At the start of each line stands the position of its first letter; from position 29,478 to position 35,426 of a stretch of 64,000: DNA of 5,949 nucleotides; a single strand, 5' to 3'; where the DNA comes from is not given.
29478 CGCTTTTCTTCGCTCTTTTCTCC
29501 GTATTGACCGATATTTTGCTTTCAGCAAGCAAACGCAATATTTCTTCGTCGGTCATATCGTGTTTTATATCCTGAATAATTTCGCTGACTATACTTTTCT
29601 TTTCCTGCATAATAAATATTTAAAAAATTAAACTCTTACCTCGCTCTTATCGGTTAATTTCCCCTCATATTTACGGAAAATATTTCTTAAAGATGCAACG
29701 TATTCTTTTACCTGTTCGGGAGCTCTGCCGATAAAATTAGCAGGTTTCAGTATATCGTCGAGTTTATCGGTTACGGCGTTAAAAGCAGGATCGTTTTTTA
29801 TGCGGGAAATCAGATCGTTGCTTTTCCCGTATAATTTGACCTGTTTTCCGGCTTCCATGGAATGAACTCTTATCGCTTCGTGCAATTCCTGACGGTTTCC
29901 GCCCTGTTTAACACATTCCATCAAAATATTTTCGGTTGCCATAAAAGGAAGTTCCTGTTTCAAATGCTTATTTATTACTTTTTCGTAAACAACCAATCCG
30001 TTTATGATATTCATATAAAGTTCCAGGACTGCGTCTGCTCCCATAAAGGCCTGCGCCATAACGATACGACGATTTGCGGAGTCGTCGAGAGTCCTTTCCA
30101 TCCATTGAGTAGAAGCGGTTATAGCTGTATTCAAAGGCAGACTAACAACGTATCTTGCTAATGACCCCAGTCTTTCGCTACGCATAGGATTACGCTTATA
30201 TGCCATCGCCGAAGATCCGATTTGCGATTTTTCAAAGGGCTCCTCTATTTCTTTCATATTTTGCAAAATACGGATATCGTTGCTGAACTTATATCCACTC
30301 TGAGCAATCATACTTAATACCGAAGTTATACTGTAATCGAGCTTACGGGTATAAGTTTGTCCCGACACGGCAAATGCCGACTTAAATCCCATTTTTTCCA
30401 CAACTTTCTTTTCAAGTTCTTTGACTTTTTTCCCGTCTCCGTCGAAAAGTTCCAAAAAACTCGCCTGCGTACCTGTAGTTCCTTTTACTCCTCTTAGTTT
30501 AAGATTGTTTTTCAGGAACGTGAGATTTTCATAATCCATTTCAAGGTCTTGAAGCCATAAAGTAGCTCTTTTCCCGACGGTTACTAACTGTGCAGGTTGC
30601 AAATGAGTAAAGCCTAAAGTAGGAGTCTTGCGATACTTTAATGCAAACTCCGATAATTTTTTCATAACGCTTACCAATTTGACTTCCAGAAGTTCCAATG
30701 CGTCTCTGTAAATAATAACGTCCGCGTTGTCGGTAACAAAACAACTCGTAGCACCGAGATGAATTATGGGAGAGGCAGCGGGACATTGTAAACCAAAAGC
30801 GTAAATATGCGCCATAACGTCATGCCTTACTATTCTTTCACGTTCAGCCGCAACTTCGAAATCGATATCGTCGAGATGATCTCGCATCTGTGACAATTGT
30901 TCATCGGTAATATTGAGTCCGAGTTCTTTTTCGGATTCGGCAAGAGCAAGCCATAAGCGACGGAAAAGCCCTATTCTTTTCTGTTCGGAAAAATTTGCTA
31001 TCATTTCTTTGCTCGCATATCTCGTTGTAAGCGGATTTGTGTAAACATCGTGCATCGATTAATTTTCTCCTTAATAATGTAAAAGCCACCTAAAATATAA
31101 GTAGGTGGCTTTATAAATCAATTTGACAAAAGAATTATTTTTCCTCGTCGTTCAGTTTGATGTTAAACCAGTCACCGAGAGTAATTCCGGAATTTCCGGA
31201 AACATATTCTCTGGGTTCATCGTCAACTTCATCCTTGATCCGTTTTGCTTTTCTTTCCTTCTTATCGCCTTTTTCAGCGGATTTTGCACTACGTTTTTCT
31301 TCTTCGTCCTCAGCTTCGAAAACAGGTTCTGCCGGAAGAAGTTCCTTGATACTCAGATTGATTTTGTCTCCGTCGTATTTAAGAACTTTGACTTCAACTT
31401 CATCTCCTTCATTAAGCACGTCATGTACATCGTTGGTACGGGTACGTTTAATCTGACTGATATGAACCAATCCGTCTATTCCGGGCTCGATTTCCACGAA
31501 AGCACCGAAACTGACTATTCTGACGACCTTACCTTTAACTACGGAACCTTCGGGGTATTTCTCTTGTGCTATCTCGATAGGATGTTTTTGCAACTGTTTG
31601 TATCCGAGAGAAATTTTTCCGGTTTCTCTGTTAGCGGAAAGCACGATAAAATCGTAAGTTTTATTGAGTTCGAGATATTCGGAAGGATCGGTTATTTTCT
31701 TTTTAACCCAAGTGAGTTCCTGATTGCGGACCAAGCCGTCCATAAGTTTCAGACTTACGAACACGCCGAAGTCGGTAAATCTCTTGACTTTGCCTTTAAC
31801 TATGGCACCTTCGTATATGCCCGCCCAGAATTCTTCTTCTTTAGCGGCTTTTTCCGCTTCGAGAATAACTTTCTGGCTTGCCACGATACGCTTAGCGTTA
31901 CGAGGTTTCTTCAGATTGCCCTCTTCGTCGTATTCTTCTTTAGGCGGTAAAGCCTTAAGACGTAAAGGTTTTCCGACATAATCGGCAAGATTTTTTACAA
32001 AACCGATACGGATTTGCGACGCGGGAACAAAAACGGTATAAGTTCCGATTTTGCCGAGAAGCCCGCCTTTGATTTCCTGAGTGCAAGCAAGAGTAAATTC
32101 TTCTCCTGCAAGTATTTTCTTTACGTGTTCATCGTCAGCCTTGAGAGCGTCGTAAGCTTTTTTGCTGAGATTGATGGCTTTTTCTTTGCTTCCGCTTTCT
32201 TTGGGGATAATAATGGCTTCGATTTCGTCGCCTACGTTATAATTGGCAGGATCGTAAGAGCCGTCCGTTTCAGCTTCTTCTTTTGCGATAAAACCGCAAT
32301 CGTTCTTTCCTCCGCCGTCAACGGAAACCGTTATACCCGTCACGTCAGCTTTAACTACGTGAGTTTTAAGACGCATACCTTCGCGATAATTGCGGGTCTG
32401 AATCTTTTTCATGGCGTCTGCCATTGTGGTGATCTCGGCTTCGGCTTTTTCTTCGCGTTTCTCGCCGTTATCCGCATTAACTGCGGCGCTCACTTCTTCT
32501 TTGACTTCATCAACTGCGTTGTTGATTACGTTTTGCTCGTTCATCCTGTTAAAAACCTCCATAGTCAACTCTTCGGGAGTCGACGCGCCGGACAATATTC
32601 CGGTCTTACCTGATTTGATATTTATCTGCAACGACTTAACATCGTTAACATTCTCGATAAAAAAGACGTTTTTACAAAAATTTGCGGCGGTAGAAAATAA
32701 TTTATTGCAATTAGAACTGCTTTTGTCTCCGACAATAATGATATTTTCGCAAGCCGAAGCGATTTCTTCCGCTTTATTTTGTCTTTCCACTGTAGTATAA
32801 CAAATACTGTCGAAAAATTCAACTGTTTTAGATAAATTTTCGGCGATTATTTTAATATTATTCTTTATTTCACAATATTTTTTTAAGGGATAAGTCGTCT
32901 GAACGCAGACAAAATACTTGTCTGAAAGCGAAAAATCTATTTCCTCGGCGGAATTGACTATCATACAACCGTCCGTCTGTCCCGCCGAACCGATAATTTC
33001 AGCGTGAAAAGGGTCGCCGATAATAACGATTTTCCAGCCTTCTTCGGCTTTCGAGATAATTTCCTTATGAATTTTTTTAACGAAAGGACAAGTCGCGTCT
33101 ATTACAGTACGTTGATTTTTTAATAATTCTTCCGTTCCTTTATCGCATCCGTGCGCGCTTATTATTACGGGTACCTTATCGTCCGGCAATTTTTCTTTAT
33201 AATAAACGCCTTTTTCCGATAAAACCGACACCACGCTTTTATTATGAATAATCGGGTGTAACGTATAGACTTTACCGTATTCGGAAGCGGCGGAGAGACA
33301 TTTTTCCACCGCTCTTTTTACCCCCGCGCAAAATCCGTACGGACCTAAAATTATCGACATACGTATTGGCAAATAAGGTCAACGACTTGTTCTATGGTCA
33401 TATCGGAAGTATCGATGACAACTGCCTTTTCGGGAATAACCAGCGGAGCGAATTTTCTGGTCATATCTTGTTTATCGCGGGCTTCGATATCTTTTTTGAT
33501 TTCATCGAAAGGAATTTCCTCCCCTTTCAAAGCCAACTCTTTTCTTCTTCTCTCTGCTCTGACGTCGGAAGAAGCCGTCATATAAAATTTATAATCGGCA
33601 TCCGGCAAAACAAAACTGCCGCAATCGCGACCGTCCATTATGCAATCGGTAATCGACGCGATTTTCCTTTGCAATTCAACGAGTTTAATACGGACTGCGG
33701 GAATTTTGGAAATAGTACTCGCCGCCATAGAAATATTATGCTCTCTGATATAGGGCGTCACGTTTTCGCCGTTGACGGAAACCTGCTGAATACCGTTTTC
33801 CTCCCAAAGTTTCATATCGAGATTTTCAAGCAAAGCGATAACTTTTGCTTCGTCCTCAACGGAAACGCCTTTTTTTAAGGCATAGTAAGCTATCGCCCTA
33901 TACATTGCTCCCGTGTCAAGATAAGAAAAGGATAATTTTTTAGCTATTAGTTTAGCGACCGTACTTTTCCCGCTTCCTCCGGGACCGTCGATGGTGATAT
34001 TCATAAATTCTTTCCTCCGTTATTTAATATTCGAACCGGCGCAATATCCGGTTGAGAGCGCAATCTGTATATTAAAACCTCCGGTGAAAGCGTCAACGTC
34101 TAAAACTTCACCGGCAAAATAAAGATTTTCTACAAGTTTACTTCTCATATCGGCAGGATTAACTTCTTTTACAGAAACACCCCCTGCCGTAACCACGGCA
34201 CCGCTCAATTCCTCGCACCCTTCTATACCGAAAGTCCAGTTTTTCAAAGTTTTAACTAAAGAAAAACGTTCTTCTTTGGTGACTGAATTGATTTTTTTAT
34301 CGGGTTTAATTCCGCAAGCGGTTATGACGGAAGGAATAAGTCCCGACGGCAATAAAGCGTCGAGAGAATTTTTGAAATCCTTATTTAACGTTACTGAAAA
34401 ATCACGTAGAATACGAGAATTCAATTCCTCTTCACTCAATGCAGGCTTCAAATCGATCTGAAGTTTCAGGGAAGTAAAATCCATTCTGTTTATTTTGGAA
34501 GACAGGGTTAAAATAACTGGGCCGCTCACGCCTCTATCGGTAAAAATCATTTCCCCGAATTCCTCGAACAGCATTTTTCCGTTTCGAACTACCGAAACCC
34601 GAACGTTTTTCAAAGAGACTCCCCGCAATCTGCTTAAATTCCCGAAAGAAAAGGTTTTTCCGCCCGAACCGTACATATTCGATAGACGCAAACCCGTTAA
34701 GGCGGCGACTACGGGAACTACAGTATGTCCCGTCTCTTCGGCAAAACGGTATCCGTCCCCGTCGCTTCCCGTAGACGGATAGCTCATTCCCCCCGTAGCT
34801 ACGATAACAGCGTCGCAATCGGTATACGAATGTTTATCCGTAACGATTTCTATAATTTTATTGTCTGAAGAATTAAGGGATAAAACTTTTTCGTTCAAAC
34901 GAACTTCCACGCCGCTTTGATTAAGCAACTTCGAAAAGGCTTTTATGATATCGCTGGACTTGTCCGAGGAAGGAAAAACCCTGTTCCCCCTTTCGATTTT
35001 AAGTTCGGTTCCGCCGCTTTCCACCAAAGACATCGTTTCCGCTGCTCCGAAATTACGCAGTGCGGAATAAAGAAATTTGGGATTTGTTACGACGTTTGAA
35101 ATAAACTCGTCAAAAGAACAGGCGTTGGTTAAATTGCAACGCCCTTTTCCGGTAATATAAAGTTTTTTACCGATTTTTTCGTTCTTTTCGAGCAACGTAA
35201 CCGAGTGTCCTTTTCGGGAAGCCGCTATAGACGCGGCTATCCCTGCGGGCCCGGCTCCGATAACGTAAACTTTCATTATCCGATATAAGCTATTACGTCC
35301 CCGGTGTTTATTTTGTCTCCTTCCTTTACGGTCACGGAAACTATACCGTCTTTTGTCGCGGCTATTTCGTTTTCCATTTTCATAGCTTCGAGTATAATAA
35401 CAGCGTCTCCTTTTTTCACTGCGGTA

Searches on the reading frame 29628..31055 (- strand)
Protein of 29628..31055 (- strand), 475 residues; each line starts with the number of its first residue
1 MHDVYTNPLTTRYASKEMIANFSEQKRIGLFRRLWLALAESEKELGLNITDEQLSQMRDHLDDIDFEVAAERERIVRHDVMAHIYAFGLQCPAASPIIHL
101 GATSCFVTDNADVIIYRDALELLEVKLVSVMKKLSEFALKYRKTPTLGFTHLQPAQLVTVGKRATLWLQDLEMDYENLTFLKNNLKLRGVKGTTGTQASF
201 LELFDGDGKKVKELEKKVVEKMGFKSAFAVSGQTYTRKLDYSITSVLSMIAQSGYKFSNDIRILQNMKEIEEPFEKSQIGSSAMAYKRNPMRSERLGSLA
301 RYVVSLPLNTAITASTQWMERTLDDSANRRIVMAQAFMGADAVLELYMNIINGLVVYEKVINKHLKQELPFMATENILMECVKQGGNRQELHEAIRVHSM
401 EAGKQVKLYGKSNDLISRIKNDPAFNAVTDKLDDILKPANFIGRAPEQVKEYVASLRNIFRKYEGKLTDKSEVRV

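Call 35: search_protein_families(library=pfam, proteins=[window:29628-31055:-])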
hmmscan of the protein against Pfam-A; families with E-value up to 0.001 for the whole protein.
window:29628-31055:- (475 aa): 2 families
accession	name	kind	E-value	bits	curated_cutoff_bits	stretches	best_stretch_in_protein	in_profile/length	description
PF00206.25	Lyase_1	-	1.2e-24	87.8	27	1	66-303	70-310/312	Lyase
PF10397.14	ADSL_C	-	3.8e-24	85.2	32.7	1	370-451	1-78/79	Adenylosuccinate lyase C-terminus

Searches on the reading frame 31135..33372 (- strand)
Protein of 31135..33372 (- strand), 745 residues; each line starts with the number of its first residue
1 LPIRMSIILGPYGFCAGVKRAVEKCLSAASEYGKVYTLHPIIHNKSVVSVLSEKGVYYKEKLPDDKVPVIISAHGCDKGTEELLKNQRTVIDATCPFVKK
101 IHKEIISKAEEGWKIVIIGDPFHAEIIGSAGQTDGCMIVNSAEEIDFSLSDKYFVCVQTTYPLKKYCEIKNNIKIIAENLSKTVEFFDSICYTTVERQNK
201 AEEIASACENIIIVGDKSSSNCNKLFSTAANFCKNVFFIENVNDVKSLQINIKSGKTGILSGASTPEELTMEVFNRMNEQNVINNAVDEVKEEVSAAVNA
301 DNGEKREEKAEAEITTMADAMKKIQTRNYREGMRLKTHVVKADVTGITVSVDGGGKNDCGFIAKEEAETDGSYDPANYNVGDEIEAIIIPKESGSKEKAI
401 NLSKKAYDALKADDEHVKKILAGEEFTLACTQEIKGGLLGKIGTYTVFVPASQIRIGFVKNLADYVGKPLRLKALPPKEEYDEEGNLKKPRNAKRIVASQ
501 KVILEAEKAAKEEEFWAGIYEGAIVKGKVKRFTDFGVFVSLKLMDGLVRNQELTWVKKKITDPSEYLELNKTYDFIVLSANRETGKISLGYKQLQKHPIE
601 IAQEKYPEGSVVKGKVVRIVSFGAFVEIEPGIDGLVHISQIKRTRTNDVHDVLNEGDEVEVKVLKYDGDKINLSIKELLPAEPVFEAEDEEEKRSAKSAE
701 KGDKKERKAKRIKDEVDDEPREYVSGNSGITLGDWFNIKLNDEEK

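Call 35: search_protein_families(library=pfam, proteins=[window:31135-33372:-])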
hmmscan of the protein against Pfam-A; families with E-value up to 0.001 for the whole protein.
window:31135-33372:- (745 aa): 6 families
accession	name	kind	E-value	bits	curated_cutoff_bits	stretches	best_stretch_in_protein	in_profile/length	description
PF02401.23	LYTB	-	1e-73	248.4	24.5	1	10-277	5-266/267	LytB protein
PF00575.29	S1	-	3.9e-33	114.1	22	2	606-676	2-74/74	S1 RNA binding domain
PF23459.1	S1_RRP5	-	2.1e-06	28.6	27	0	608-668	3-63/72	RRP5 S1 domain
PF21710.3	Spt6_S1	-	1.4e-05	25.8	27.5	0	606-673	14-82/91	Spt6, S1/OB domain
PF13509.12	S1_2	-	0.00019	21.9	21.8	0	609-644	2-37/61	S1 domain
PF02571.20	CbiJ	-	0.00022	21.2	28.6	1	43-111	19-88/234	Precorrin-6x reductase CbiJ/CobK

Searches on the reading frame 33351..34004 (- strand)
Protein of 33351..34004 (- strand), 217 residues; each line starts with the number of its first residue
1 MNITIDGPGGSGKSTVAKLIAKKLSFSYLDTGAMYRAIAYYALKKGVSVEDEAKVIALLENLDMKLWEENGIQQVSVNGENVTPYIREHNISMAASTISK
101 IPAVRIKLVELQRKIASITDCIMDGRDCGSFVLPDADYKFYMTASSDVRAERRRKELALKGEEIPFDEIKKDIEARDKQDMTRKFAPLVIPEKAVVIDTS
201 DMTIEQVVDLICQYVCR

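Call 35: search_protein_families(library=pfam, proteins=[window:33351-34004:-])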
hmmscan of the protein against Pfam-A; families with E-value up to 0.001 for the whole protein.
window:33351-34004:- (217 aa): 5 families
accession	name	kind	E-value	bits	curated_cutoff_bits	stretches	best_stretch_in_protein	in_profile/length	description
PF02224.24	Cytidylate_kin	-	2.1e-72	243.7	26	1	3-215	1-209/211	Cytidylate kinase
PF13189.12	Cytidylate_kin2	-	1e-10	42.5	28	1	2-179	1-149/176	Cytidylate kinase-like family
PF13238.12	AAA_18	-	2.9e-09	37.9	29.4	1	3-63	1-52/128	AAA domain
PF13207.12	AAA_17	-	2e-06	28.6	27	1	7-40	2-35/136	AAA domain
PF00406.28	ADK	-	0.0009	19.8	26.8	0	7-49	3-45/151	Adenylate kinase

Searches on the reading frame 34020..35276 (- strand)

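Call 35: search_protein_families(library=pfam, proteins=[window:34020-35276:-])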
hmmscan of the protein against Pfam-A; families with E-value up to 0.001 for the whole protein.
window:34020-35276:- (418 aa): 13 families
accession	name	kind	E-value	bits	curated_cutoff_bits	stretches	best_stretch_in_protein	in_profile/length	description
PF03486.20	HI0933_like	-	5.3e-86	288.5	50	1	2-415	2-243/244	HI0933-like protein Rossmann domain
PF22780.1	HI0933_like_1st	-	2.8e-33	115.5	27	1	214-362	16-165/165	HI0933-like protein barrel and H2TH domain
PF07992.20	Pyr_redox_2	-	6.1e-13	49.3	26.1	2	1-33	1-33/291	Pyridine nucleotide-disulphide oxidoreductase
PF13738.12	Pyr_redox_3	-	1.8e-12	47.5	30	2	5-40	2-37/305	Pyridine nucleotide-disulphide oxidoreductase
PF01134.28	GIDA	-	1.3e-11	44.7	22.1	1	2-163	1-150/391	Glucose inhibited division protein A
PF01266.30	DAO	-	4.2e-11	43.4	27.9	1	3-36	2-35/353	FAD dependent oxidoreductase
PF12831.13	FAD_oxidored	-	5.8e-10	39.5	27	1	3-161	2-144/416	FAD dependent oxidoreductase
PF00890.30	FAD_binding_2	-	2.1e-09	37.5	20.4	1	3-36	2-35/414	FAD binding domain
PF00070.33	Pyr_redox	-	1.6e-08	35.3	22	0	2-37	1-36/82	Pyridine nucleotide-disulphide oxidoreductase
PF01593.30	Amino_oxidase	-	3.5e-07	30.3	19.8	1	81-161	178-254/443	Flavin containing amine oxidoreductase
PF13450.12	NAD_binding_8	-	4.9e-07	30.4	21.9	1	5-36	1-32/68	NAD(P)-binding Rossmann-like domain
PF13454.12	NAD_binding_9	-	0.00012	22.5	21.8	0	5-162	2-153/155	FAD-NAD(P)-binding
PF01494.25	FAD_binding_3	-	0.00045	20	22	0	2-146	3-138/349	FAD binding domain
